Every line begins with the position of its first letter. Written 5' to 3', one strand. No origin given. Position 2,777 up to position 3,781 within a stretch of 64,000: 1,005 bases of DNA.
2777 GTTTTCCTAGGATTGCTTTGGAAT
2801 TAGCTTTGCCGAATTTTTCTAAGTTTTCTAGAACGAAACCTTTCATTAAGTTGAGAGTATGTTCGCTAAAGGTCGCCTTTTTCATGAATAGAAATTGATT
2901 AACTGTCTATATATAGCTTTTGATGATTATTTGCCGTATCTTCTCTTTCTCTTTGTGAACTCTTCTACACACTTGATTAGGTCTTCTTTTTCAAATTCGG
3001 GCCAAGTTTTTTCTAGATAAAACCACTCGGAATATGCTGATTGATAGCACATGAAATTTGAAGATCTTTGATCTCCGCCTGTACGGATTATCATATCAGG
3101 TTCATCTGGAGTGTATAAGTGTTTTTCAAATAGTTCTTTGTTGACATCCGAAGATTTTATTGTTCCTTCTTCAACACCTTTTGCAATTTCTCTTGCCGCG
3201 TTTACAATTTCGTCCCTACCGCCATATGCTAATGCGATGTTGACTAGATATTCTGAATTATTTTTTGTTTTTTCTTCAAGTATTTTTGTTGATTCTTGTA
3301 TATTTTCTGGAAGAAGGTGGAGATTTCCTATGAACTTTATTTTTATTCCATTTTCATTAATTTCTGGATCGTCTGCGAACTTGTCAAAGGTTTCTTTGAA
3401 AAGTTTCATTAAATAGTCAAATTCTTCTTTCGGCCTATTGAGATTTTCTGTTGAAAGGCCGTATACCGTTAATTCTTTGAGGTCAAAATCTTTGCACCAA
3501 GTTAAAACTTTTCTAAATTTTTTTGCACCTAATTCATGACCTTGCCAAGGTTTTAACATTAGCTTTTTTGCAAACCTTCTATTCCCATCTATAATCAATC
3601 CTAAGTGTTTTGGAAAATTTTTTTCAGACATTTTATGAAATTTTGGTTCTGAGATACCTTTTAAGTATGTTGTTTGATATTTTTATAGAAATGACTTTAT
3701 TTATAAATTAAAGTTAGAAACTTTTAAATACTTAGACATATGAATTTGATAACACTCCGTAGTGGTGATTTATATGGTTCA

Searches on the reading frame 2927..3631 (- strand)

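Call 51: search_protein_families(library=pfam, proteins=[window:2927-3631:-], max_evalue=0.001)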
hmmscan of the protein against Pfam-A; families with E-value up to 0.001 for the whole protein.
window:2927-3631:- (234 aa): 1 family
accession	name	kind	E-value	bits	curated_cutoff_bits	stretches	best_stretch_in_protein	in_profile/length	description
PF01255.24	Prenyltransf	-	8.1e-74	248.3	27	1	13-233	1-219/219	Putative undecaprenyl diphosphate synthase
